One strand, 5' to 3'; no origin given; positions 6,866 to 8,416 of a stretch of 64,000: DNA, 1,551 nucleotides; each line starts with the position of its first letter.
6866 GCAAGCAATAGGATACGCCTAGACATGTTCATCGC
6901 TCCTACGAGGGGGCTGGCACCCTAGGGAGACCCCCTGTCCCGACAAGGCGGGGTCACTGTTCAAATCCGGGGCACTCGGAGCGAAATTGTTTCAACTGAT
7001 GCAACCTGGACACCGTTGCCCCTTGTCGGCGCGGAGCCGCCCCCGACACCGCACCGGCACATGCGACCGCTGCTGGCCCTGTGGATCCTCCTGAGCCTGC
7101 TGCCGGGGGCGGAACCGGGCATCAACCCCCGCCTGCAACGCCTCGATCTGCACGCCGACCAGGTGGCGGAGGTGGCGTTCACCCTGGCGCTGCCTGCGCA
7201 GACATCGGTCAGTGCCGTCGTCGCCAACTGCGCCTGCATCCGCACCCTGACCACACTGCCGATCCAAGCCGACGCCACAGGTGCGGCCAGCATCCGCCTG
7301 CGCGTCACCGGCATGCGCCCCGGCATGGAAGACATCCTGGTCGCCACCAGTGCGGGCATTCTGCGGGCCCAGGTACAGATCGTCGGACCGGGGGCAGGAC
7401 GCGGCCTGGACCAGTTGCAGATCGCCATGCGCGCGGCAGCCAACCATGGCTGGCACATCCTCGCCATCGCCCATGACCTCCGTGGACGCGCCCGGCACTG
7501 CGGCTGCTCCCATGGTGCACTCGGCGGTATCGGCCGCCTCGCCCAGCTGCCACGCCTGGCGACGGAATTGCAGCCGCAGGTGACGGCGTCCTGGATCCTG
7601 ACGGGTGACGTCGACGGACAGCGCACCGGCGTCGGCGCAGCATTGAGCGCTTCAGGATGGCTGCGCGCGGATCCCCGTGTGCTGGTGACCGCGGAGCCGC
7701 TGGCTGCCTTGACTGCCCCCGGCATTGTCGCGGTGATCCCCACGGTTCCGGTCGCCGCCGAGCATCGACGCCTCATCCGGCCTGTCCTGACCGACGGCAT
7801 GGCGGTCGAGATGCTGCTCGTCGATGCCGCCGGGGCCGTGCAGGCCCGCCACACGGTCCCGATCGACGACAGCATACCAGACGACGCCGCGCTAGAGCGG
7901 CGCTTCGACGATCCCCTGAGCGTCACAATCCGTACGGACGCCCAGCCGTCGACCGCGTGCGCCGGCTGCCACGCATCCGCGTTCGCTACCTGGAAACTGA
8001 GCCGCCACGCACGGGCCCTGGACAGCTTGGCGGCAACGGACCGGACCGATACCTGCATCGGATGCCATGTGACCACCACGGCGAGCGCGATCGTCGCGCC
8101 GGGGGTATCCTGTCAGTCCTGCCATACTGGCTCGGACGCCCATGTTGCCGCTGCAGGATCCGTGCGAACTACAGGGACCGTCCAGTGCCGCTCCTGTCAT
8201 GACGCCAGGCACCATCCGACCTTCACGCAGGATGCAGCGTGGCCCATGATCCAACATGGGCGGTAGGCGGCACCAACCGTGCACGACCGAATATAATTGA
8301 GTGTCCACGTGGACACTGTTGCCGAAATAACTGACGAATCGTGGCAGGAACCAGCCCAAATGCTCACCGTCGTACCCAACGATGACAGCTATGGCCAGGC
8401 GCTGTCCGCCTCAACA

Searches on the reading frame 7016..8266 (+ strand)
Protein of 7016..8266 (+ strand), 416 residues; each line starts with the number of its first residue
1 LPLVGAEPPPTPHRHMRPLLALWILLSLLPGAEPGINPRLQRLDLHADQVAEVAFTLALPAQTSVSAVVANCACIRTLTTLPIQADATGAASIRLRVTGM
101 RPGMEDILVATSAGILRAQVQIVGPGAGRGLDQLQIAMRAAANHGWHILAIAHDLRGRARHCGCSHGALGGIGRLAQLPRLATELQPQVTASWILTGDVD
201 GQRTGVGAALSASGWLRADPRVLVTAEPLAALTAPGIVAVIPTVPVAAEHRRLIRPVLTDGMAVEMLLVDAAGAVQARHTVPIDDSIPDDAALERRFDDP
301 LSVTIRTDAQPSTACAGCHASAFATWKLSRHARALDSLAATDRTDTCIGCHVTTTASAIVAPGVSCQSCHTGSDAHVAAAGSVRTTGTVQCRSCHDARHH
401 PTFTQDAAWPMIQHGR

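Call 37: find_encoding_contigs(protein=window:7016-8266:+, flank=10000, max_places=1)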
Protein window:7016-8266:+ (416 aa): no gene with exactly this product is on record in the collection.
